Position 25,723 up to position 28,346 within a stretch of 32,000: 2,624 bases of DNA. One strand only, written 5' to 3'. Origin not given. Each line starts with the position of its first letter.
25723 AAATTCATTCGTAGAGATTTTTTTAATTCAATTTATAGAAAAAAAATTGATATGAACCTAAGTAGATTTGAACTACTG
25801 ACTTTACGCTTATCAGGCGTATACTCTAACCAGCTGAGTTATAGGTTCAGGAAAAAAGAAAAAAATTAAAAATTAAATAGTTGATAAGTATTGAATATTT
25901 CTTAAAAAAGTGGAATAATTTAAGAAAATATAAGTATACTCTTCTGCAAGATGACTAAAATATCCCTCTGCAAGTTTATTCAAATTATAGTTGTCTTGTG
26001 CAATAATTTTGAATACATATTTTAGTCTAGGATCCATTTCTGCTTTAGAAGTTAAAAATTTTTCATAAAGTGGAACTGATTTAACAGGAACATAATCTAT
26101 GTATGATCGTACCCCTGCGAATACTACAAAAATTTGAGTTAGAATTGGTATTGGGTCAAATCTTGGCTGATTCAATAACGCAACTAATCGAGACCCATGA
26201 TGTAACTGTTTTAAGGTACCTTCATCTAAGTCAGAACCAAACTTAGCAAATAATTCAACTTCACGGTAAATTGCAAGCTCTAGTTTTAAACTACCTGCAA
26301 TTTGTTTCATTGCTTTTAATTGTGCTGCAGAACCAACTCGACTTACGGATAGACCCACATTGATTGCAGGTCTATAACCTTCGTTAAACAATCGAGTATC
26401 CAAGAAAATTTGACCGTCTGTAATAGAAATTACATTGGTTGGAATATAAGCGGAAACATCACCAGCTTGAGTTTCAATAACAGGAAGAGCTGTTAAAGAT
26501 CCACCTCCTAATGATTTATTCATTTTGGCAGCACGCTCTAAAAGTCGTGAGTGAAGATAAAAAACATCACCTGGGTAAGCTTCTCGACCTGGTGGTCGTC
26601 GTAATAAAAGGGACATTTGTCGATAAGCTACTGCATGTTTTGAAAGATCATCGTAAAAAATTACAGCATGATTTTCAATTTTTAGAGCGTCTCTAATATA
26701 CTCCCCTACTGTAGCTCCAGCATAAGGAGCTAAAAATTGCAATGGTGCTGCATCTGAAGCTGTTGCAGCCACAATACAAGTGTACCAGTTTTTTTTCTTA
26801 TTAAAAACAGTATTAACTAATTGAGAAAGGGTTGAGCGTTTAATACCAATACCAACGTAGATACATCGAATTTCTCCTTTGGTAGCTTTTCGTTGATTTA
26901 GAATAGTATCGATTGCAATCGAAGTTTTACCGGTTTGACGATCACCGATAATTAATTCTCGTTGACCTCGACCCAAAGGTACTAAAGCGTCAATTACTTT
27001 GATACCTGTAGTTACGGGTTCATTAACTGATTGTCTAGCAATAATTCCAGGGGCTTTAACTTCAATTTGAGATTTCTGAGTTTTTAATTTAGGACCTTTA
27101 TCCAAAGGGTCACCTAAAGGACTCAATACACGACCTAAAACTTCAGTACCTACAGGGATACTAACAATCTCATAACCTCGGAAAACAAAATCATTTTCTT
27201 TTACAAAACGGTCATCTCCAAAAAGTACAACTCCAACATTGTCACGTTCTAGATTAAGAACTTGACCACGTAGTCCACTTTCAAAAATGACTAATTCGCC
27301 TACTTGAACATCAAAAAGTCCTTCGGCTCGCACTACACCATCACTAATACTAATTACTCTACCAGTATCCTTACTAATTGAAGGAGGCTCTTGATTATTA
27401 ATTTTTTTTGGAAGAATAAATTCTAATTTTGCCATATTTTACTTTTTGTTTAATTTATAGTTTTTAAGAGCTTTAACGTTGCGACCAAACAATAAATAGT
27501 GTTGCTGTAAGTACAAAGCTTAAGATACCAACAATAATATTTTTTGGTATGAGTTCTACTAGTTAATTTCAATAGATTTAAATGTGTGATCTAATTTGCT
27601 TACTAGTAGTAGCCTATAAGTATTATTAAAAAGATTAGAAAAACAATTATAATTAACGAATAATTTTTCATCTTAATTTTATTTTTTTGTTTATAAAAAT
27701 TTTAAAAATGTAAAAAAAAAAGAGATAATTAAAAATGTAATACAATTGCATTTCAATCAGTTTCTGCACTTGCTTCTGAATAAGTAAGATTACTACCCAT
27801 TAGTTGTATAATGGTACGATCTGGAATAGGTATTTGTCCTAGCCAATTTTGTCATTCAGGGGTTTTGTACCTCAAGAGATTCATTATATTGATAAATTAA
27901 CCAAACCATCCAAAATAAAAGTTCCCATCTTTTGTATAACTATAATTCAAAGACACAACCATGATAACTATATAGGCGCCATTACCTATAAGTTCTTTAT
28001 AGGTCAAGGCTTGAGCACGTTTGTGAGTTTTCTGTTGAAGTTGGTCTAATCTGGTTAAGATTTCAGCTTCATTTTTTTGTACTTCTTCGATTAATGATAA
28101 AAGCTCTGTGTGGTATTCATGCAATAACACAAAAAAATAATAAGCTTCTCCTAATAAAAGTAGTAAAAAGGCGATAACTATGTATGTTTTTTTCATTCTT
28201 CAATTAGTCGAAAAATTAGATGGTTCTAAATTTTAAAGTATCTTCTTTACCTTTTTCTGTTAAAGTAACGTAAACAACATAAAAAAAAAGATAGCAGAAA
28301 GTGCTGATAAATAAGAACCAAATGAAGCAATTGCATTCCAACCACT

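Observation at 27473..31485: GC-enriched family of small TM / acidic coiled-coil / TM ORFs with no recognisable homology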

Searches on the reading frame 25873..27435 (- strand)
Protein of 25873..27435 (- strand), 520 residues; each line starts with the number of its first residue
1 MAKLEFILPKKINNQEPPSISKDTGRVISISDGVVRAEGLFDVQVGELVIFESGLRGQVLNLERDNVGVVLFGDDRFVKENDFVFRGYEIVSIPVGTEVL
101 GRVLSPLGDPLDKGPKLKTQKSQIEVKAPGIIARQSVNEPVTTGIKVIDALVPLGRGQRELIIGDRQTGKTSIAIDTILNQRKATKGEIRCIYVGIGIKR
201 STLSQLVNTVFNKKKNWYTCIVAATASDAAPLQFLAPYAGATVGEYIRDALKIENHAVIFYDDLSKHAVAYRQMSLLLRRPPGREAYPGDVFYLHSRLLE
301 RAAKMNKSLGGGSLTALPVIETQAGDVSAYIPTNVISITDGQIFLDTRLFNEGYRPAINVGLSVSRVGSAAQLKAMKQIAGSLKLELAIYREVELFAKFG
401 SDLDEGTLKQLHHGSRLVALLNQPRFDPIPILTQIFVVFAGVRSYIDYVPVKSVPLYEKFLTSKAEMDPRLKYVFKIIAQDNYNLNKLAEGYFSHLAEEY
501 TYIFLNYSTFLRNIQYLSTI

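Call 8: list_cluster_members(proteins=[window:25873-27435:-, window:28260-29735:-, window:27897-28196:-, window:31204-31485:-, window:30630-31043:-, window:14939-15910:-, window:21466-22185:+, window:2586-2903:-])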
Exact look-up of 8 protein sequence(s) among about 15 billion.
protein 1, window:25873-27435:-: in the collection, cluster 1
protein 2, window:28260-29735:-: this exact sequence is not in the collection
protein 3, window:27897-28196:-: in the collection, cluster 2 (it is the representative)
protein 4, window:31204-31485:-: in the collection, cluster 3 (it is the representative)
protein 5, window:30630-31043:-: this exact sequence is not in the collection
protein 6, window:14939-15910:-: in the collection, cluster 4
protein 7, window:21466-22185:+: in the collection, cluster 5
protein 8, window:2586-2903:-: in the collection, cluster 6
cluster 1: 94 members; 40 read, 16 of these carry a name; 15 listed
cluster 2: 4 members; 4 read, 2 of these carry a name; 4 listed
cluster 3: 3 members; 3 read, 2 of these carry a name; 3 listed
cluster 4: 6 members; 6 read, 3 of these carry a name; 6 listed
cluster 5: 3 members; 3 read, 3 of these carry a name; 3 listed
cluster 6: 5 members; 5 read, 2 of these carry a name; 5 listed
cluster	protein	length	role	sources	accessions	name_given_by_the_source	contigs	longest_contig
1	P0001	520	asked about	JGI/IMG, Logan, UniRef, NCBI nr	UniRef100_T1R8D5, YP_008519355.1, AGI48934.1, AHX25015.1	F-type H+-transporting ATPase subunit alpha | ATP synthase subunit alpha n=1 Tax=Microchloropsis salina TaxID=2511165 RepID=T1R8D5_9STRA | ATP synthase F1 subunit alpha [Microchloropsis salina]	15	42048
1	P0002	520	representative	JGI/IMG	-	-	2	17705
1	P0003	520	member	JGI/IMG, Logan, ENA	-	F-type H+-transporting ATPase subunit alpha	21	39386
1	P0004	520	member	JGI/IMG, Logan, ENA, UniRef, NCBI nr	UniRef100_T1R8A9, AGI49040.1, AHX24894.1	ATP synthase subunit alpha n=1 Tax=Nannochloropsis gaditana TaxID=72520 RepID=T1R8A9_9STRA | ATP synthase F1 subunit alpha [Nannochloropsis gaditana]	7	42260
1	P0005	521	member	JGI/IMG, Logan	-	F-type H+-transporting ATPase subunit alpha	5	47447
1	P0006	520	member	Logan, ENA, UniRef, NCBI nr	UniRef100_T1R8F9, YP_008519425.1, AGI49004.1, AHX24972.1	ATP synthase subunit alpha n=1 Tax=Nannochloropsis oculata TaxID=43925 RepID=T1R8F9_9STRA | ATP synthase F1 subunit alpha [Nannochloropsis oculata]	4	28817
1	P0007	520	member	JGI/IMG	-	F-type H+-transporting ATPase subunit alpha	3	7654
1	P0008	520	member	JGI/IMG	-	proton translocating ATP synthase F1 alpha subunit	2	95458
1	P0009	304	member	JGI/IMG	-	F-type H+-transporting ATPase subunit alpha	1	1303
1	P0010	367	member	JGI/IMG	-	F-type H+-transporting ATPase subunit alpha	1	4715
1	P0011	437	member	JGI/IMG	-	F-type H+-transporting ATPase subunit alpha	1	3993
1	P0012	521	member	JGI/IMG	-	F-type H+-transporting ATPase subunit alpha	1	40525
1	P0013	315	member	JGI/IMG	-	F-type H+-transporting ATPase subunit alpha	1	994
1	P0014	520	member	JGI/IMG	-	proton translocating ATP synthase F1 alpha subunit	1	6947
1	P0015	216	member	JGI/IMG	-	F-type H+-transporting ATPase subunit alpha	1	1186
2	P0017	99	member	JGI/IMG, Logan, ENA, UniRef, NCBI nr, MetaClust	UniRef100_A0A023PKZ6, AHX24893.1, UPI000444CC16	Uncharacterized protein n=1 Tax=Nannochloropsis gaditana TaxID=72520 ... | hypothetical protein NagaMp0006 [Nannochloropsis gaditana] | status=active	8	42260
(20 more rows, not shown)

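Call 20: find_encoding_contigs(protein=P0017, flank=10000, max_places=6)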
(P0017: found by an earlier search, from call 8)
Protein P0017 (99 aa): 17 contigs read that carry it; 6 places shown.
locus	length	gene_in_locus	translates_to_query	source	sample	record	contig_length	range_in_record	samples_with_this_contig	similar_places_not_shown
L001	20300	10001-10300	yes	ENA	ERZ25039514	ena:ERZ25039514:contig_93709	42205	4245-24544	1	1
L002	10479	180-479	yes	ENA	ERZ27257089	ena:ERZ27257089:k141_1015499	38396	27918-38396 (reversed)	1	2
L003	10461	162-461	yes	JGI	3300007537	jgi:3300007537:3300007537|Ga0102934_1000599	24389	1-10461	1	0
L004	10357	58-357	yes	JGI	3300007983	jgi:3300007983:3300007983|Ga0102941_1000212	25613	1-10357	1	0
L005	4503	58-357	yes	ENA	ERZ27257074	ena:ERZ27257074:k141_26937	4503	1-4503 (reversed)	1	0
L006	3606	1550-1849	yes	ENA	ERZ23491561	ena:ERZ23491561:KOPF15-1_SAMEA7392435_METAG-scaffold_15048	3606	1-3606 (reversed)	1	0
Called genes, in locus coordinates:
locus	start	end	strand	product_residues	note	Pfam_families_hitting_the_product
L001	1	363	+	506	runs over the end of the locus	PF22151:Fer4_NDSU1, PF00384:Molybdopterin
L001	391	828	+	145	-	PF00177:Ribosomal_S7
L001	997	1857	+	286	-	PF02790:COX2_TM, PF00116:COX2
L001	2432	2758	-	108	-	-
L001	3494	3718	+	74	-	-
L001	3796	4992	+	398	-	PF00346:Complex1_49kDa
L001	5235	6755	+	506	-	PF00115:COX1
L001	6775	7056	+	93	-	-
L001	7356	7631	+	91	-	-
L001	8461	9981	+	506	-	PF00115:COX1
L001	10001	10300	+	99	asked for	-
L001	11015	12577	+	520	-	PF02874:ATP-synt_ab_N, PF00006:ATP-synt_ab, PF00306:ATP-synt_ab_C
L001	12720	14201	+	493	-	PF00361:Proton_antipo_M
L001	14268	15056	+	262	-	PF00119:ATP-synt_A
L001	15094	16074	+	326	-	PF00146:NADHdh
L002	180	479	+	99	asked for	-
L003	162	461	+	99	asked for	-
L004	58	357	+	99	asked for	-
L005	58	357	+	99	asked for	-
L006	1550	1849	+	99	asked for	-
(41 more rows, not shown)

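Call 33: find_encoding_contigs(protein=P0006, flank=6000, max_places=3)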
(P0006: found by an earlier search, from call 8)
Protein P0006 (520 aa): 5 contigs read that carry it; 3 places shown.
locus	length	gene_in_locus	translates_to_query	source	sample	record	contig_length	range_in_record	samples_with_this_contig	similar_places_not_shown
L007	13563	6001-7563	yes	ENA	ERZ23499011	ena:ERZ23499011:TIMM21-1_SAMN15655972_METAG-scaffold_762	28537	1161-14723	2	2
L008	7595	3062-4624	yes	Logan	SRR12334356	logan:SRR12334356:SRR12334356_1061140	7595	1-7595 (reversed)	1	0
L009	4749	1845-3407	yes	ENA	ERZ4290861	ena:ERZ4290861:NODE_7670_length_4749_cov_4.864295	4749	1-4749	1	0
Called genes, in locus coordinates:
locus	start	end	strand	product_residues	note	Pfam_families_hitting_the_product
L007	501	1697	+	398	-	PF00346:Complex1_49kDa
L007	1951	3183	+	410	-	PF00115:COX1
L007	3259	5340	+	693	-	PF00078:RVT_1, PF01348:Intron_maturas2, PF21368:AI2M-like_HNH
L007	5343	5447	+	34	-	-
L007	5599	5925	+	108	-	PF00115:COX1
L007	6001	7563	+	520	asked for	PF02874:ATP-synt_ab_N, PF00006:ATP-synt_ab, PF00306:ATP-synt_ab_C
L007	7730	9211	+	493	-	PF00361:Proton_antipo_M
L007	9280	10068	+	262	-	PF00119:ATP-synt_A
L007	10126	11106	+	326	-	PF00146:NADHdh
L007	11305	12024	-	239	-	PF00902:TatC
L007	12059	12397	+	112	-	PF00338:Ribosomal_S10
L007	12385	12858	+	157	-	PF00411:Ribosomal_S11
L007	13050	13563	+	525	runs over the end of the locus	PF00361:Proton_antipo_M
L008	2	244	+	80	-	?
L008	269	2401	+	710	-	PF00078:RVT_1, PF01348:Intron_maturas2, PF21368:AI2M-like_HNH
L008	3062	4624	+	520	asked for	PF02874:ATP-synt_ab_N, PF00006:ATP-synt_ab, PF00306:ATP-synt_ab_C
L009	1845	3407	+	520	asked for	PF02874:ATP-synt_ab_N, PF00006:ATP-synt_ab, PF00306:ATP-synt_ab_C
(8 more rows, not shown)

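Call 34: find_encoding_contigs(protein=P0005, flank=6000, max_places=3)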
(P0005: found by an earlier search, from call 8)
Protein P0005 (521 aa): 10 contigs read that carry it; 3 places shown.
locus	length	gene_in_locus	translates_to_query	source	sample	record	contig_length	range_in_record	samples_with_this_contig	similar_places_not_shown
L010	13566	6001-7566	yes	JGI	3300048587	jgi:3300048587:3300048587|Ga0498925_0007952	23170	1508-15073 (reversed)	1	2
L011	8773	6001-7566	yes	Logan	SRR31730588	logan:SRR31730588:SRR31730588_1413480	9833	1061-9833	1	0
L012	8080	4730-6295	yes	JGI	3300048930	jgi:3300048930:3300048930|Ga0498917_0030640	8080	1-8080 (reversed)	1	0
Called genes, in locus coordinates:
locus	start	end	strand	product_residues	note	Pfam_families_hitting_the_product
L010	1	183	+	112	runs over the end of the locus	PF00338:Ribosomal_S10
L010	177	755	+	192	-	PF00411:Ribosomal_S11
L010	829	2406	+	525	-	PF00361:Proton_antipo_M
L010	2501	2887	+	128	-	PF00410:Ribosomal_S8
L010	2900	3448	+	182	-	PF00347:Ribosomal_L6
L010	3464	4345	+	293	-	PF00318:Ribosomal_S2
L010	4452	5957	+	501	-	PF00115:COX1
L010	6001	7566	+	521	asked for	PF02874:ATP-synt_ab_N, PF00006:ATP-synt_ab, PF00306:ATP-synt_ab_C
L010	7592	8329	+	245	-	PF01479:S4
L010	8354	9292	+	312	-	-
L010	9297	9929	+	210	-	-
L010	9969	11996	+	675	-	PF00662:Proton_antipo_N, PF00361:Proton_antipo_M, PF06455:NADH5_C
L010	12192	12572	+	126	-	PF00238:Ribosomal_L14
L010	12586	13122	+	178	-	PF00673:Ribosomal_L5_C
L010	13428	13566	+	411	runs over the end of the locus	PF00033:Cytochrome_B, PF13631:Cytochrom_B_N_2, PF00032:Cytochrom_B_C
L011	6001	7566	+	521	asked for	PF02874:ATP-synt_ab_N, PF00006:ATP-synt_ab, PF00306:ATP-synt_ab_C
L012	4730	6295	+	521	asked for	PF02874:ATP-synt_ab_N, PF00006:ATP-synt_ab, PF00306:ATP-synt_ab_C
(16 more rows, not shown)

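Call 61: search_solved_structures(query=A3, max_evalue=10)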
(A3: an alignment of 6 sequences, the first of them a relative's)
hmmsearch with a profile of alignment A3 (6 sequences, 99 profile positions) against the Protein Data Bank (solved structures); distinct sequences matched with E-value up to 10: 6.
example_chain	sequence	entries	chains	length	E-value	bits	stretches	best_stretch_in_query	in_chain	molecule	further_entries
6j8e_A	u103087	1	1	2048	0.18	15.6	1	3-62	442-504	Sodium channel protein type 2 subunit alpha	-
7w77_D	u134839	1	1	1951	0.24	15.2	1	3-66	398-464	Sodium channel protein type 3 subunit alpha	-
7w7f_D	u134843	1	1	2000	0.33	14.7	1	3-66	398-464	Sodium channel protein type 3 subunit alpha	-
4bnq_A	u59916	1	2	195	1.1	13.1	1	38-79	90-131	NON-CANONICAL PURINE NTP PYROPHOSPHATASE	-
7dtd_A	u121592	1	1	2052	1.8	12.3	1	3-65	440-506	Sodium channel protein type 1 subunit alpha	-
2wpr_A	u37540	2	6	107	1.9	12.3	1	26-70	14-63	TRIMERIC AUTOTRANSPORTER ADHESIN FRAGMENT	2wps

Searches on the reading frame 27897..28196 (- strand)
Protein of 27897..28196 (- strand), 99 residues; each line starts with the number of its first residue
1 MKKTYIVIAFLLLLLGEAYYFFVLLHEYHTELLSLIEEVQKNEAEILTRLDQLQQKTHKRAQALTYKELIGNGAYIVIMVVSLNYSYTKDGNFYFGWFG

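Call 28: find_homologous_proteins(query=window:27900-28196:-, max_evalue=10)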
Query seq(99 aa) (99 aa): 1 proteins with E <= 10 among 1 candidates.
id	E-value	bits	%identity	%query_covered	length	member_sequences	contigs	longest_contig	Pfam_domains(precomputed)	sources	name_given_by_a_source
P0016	2.9e-57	208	100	100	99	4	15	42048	-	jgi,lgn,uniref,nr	jgi:hypothetical protein|uniref:Uncharacterized protein n=1 Tax=Microchloropsis salina TaxID=2511165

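Call 37: search_protein_representatives(alignment_id=A1)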
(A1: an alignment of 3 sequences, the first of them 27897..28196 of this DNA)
Query: 3 sequences, 90 profile positions. Proteins with E-value up to 0.001 (for the whole library): 4; up to 1e-10: 3; up to 1e-30: 2. The best 4 are listed.
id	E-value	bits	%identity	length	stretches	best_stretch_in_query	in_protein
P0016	4.6e-38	145.7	-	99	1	1-90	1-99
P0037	2.3e-34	133.8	-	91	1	1-90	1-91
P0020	4.2e-30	120.2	-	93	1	1-84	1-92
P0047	2.6e-04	37.6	-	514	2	28-60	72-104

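Call 41: search_protein_families(library=pfam, max_evalue=10, proteins=[window:27897-28196:-])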
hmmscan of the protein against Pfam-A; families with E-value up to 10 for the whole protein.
window:27897-28196:- (99 aa): 2 families
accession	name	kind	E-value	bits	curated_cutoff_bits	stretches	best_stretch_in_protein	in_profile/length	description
PF04989.18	RMNT_CmcI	-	0.0073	16.5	23.2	1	31-82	98-149/206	Rhamnosyl O-methyltransferase/CmcI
PF02706.20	Wzz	-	0.14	13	25.5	1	2-70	16-78/91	Chain length determinant protein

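Call 48: predict_structure(alignment_id=A1)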
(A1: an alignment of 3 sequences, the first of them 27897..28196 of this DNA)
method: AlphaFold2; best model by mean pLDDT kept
length: 99 residues; sequences in the alignment: 3
mean_pLDDT: 67.7   pTM: 0.32
mean pLDDT of the five models: 67.7, 67.4, 64.6, 61.5, 53.1
residues with pLDDT >= 90: 12; 70-90: 43; 50-70: 17; < 50: 27
segments of 3 or more residues with pLDDT < 50: 72-75, 81-99
pLDDT, mean of each block of 10 residues (from residue 1): 84 92 82 80 82 70 52 50 45 39
secondary structure, 60 per line:
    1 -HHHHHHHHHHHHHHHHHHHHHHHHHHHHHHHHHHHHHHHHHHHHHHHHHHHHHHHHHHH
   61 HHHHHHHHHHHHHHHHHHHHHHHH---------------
elements in order: H2-84

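Call 65: fold_search(model_id=the predicted structure, library=pdb)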
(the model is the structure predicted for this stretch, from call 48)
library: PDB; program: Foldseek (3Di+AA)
matches with E <= 10: 0; with E <= 0.001: 0
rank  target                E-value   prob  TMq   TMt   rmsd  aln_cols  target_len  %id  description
